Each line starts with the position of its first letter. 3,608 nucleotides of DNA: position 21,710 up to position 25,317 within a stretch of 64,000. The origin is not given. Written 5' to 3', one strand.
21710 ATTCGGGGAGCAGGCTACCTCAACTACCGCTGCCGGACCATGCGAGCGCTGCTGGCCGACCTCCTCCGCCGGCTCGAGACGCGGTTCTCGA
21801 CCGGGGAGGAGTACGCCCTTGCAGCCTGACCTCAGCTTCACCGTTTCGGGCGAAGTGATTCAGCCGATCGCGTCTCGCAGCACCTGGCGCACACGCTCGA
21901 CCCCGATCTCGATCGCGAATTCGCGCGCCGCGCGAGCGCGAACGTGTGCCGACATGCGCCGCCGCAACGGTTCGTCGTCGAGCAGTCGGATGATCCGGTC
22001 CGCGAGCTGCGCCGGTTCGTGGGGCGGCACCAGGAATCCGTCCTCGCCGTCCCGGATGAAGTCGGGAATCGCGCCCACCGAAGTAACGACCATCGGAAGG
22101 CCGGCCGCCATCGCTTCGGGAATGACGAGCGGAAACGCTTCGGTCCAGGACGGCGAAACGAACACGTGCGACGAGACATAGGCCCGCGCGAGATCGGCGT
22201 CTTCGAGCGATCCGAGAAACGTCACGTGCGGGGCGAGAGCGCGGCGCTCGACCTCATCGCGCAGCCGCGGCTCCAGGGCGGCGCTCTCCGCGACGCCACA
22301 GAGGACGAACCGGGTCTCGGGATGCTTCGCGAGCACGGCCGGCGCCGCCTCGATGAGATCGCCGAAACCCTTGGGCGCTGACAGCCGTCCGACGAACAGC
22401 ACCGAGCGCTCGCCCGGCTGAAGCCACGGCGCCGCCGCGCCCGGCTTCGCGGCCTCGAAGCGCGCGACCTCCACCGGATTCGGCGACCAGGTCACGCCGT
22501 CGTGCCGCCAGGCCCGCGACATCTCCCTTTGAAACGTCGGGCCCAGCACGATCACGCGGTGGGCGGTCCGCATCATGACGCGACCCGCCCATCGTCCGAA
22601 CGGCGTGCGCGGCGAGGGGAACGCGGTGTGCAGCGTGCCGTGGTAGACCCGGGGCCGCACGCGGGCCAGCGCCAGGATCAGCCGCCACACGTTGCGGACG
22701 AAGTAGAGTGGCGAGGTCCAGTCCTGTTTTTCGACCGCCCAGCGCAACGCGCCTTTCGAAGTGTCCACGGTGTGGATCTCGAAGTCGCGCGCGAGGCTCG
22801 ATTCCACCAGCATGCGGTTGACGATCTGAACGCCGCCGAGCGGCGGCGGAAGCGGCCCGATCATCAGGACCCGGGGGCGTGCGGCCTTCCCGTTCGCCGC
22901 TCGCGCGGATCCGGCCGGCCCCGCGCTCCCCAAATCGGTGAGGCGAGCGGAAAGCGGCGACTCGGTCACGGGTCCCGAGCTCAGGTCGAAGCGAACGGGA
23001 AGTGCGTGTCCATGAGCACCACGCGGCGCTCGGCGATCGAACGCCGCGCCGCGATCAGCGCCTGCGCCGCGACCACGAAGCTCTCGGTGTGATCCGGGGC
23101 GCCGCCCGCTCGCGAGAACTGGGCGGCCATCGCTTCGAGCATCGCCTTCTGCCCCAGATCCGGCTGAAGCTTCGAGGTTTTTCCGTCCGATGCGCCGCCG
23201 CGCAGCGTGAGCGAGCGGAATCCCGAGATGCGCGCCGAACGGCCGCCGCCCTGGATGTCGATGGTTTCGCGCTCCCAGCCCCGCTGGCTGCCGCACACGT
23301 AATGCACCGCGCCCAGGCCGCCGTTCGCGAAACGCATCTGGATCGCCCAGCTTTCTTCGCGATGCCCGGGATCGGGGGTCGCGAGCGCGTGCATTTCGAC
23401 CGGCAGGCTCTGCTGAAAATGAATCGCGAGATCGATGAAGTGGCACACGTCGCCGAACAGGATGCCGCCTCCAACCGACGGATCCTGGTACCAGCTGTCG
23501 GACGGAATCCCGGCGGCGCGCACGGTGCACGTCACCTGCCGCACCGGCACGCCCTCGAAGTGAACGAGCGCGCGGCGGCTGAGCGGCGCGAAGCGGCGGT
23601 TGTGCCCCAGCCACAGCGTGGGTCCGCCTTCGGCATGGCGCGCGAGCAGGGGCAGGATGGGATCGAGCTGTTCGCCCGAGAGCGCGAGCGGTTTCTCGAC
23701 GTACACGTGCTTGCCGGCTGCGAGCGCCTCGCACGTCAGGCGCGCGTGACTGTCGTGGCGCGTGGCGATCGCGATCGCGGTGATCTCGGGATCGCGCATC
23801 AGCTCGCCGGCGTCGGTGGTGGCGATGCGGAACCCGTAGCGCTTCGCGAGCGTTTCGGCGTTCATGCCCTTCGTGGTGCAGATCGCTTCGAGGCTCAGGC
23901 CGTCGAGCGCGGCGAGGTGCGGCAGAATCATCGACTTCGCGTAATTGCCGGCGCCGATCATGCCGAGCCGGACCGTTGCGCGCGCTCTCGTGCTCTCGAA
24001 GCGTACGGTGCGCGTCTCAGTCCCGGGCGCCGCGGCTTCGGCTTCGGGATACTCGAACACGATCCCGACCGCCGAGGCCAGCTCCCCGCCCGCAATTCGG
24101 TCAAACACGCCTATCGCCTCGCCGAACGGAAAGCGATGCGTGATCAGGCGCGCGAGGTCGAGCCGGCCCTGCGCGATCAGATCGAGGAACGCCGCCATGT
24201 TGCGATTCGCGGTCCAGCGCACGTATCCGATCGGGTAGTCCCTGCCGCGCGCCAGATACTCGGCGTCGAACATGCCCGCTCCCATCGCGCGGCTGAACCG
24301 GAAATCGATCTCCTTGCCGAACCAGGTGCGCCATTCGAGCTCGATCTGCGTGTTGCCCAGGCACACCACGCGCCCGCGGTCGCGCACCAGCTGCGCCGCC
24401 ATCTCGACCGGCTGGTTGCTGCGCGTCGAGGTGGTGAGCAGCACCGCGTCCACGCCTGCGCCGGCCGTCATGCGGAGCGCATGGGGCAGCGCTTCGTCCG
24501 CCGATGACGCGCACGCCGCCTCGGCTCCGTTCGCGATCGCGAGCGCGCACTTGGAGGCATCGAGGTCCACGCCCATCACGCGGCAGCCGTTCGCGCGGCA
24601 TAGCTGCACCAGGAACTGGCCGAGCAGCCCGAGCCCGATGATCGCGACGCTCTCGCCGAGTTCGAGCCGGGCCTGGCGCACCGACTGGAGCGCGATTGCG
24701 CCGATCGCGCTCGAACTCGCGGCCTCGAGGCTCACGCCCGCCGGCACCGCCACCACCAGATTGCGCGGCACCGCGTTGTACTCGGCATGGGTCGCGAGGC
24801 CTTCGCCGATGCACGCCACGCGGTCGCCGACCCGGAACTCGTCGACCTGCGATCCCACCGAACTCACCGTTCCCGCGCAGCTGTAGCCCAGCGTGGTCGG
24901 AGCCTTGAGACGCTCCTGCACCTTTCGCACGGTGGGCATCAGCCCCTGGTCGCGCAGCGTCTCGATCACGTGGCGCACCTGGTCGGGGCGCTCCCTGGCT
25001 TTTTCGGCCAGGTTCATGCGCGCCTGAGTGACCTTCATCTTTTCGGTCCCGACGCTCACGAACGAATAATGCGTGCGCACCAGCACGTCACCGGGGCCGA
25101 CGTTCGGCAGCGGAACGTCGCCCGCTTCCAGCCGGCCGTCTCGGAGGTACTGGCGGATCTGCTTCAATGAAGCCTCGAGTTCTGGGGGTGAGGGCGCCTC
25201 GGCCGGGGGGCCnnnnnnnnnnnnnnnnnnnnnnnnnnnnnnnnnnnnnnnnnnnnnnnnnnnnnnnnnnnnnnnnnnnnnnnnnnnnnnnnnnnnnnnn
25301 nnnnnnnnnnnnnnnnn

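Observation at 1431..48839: About 47 kb continuous surface-polysaccharide island with exosortase/PEP-CTERM-type marker genes but no exosortase or PEP-CTERM substrate in view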

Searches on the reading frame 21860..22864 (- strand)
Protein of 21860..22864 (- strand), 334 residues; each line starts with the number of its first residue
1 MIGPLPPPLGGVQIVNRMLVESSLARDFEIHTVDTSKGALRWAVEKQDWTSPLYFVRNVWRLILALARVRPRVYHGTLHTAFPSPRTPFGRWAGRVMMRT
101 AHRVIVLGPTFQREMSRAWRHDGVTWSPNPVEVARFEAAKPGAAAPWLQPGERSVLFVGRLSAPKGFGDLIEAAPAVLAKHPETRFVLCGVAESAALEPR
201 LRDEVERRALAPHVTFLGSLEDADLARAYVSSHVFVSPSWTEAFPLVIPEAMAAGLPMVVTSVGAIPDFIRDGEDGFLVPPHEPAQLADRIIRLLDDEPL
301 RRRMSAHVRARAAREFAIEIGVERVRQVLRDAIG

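Call 16: search_protein_families(library=pfam, proteins=[window:21860-22864:-], max_evalue=0.001)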
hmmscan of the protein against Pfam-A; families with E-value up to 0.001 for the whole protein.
window:21860-22864:- (334 aa): 4 families
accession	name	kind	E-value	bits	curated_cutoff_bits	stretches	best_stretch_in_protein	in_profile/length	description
PF00534.26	Glycos_transf_1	-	2.4e-39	135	26.4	1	151-309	14-170/172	Glycosyl transferases group 1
PF13692.12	Glyco_trans_1_4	-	1.6e-38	132.6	27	1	153-297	2-142/142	Glycosyl transferases group 1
PF20706.3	GT4-conflict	-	1.8e-17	63.8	26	1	95-313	141-373/385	Family 4 Glycosyltransferase in conflict systems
PF13524.12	Glyco_trans_1_2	-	4.1e-08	33.7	25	1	179-317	10-134/144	Glycosyl transferase-like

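Call 60: search_protein_families(library=ncbifam, proteins=[window:21860-22864:-], max_evalue=1e-10)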
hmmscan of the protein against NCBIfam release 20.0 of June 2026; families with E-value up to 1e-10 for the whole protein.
window:21860-22864:- (334 aa): 17 families
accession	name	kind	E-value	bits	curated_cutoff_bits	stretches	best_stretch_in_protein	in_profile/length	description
NF041876.1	EPS_EpsE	equivalog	8.9e-39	133.8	400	1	99-323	160-387/389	exopolysaccharide biosynthesis GT4 family glycosyltransferase EpsE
TIGR03449.1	mycothiol_MshA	equivalog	7.7e-27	94.2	462.5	1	148-333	216-404/406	D-inositol-3-phosphate glycosyltransferase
TIGR03088.1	stp2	hypoth_equivalog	3.4e-23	82.3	409.05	1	129-329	167-370/374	TIGR03088 family PEP-CTERM/XrtA system glycosyltransferase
TIGR04047.1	MSMEG_0565_glyc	hypoth_equivalog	2.3e-22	79.6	259.85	1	98-310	136-353/373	MSMEG_0565 family glycosyltransferase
TIGR03999.1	thiol_BshA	equivalog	4.1e-21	75.3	273.7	1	129-328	174-369/375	N-acetyl-alpha-D-glucosaminyl L-malate synthase BshA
TIGR02149.1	glgA_Coryne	subfamily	4.7e-21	75.4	302.4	1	91-330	135-388/391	glycogen synthase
TIGR04063.1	stp3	hypoth_equivalog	4.8e-21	75.1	442.05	1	95-330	152-393/397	TIGR04063 family PEP-CTERM/XrtA system glycosyltransferase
TIGR04157.1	glyco_rSAM_CFB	subfamily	3.9e-18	65.6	400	1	148-321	223-398/406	TIGR04157 family glycosyltransferase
NF047684.1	TeichurnBiosyTuaC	equivalog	2.1e-17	63.2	550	1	101-320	165-377/391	teichuronic acid biosynthesis protein TuaC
NF041879.1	EPS_EpsH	equivalog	1.1e-15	57.3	800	1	112-333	201-417/431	exopolysaccharide biosynthesis glycosyltransferase EpsH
NF038229.1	Glyco4_Geo_Pelo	equivalog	3.2e-15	56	400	1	98-331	107-335/338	GPMC system family 4 glycosyltransferase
NF038295.1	EPS_HpsP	equivalog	4.6e-15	55.5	550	1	153-318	208-373/388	hormogonium polysaccharide biosynthesis glycosyltransferase HpsP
NF041010.1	glycosy_Agl16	equivalog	1.5e-13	50.3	575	1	77-316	110-335/352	glycosylation protein Agl16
NF053787.1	GlcN_PG_synth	equivalog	2.4e-13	49.7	480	1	214-329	243-356/361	N-acetylglucosaminyl phosphatidylglycerol synthase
NF050056.1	ProtGlycPglH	equivalog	5.5e-13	48.7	600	1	152-319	179-340/354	GalNAc-alpha-(1->4)-GalNAc-alpha-(1->3)-diNAcBac-PP-undecaprenol alpha-1,4-N-acetyl-D-galactosaminyltransferase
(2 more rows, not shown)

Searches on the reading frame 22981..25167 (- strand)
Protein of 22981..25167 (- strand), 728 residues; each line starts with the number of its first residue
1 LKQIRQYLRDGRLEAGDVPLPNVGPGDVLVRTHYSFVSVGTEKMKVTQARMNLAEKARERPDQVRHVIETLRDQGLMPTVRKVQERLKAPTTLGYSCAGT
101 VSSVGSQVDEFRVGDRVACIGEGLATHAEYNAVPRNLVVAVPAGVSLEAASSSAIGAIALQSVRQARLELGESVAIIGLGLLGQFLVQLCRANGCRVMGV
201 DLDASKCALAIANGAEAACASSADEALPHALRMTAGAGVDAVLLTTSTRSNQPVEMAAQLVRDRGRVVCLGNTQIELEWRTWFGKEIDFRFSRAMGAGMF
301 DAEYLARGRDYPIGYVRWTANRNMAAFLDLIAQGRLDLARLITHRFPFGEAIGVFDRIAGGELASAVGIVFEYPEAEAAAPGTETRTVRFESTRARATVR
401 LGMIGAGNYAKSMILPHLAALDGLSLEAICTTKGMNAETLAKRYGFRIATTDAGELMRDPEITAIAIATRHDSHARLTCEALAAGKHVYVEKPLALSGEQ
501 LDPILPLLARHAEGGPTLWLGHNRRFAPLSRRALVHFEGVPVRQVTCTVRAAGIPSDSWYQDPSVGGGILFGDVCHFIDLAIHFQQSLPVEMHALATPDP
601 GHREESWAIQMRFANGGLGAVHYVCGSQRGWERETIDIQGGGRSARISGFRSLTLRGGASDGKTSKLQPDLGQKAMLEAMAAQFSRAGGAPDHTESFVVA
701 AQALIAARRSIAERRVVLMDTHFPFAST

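Call 16: search_protein_families(library=pfam, proteins=[window:22981-25167:-], max_evalue=0.001)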
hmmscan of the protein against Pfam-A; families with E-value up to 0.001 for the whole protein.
window:22981-25167:- (728 aa): 8 families
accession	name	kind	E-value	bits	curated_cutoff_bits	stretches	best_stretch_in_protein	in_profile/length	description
PF01408.29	GFO_IDH_MocA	-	1e-22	81.5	24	1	400-510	2-111/120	Oxidoreductase family, NAD-binding Rossmann fold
PF00107.32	ADH_zinc_N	-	1.9e-15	57.4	31.8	1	182-293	2-113/129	Zinc-binding dehydrogenase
PF22725.1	GFO_IDH_MocA_C3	-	1.8e-09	38.1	27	1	542-640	16-118/124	GFO/IDH/MocA C-terminal domain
PF08240.17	ADH_N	-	1.2e-08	35.6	23.5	1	85-142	28-103/104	Alcohol dehydrogenase GroES-like domain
PF02894.22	GFO_IDH_MocA_C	-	1.9e-05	25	22.9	1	558-640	31-122/218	Oxidoreductase family, C-terminal alpha/beta domain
PF03807.23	F420_oxidored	-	5.3e-05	24.2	21.6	0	400-470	1-70/94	NADP oxidoreductase coenzyme F420-dependent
PF03446.21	NAD_binding_2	-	0.00013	22.4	21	1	174-229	2-55/161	NAD binding domain of 6-phosphogluconate dehydrogenase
PF02254.24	TrkA_N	-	0.00036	21.3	23.8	1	174-248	1-72/116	TrkA-N domain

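Call 32: search_protein_families(library=ncbifam, proteins=[window:22981-25167:-], max_evalue=0.00001)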
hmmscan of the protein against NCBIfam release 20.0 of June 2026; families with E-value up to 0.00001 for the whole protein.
window:22981-25167:- (728 aa): 23 families
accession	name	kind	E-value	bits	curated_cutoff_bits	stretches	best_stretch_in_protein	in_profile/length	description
TIGR04380.1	myo_inos_iolG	equivalog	1.1e-23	83.7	355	1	399-632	2-238/330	inositol 2-dehydrogenase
NF041097.1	keto_inos_dh_IolM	equivalog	3.9e-17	62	450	1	167-357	203-376/389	scyllo-inosose 3-dehydrogenase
TIGR03989.1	Rxyl_3153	subfamily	4.8e-17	62.3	440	1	124-275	138-291/370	NDMA-dependent alcohol dehydrogenase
TIGR02824.1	quinone_pig3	subfamily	1e-16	60.9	296.8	1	90-272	58-239/325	putative NAD(P)H quinone oxidoreductase, PIG3 family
NF003808.0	PRK05396.1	equivalog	2.9e-15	56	380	1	126-281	120-275/341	L-threonine 3-dehydrogenase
TIGR00692.1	tdh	equivalog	7e-15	54.9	458.35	1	126-362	118-332/340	L-threonine 3-dehydrogenase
NF008607.0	PRK11579.1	subfamily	1.1e-14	54.2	330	1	398-592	4-195/346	oxidoreductase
TIGR03451.1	mycoS_dep_FDH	equivalog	1.2e-13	50.6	512.9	1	161-367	167-355/358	S-(hydroxymethyl)mycothiol dehydrogenase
NF006940.0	PRK09422.1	equivalog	1.5e-13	50.4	344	1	128-274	118-263/338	alcohol dehydrogenase AdhP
TIGR01202.1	bchC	equivalog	3.2e-13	49.5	291.25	0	87-293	56-255/308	chlorophyll synthesis pathway protein BchC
NF007642.0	PRK10309.1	equivalog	2.6e-12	46.6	550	1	126-284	116-274/347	galactitol-1-phosphate 5-dehydrogenase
NF052479.1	LevoglcsnDh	equivalog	5.1e-12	45.2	650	1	399-500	4-112/386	levoglucosan dehydrogenase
NF008024.0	PRK10754.1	subfamily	9.9e-12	44.5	348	1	88-273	56-241/327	NADPH:quinone reductase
NF010344.0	PRK13771.1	subfamily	1e-11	44.5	349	0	126-209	117-202/334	putative alcohol dehydrogenase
NF041172.1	AcrlCoa_red_Thmprot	equivalog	1e-10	41.1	500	1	127-274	118-259/334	acryloyl-CoA reductase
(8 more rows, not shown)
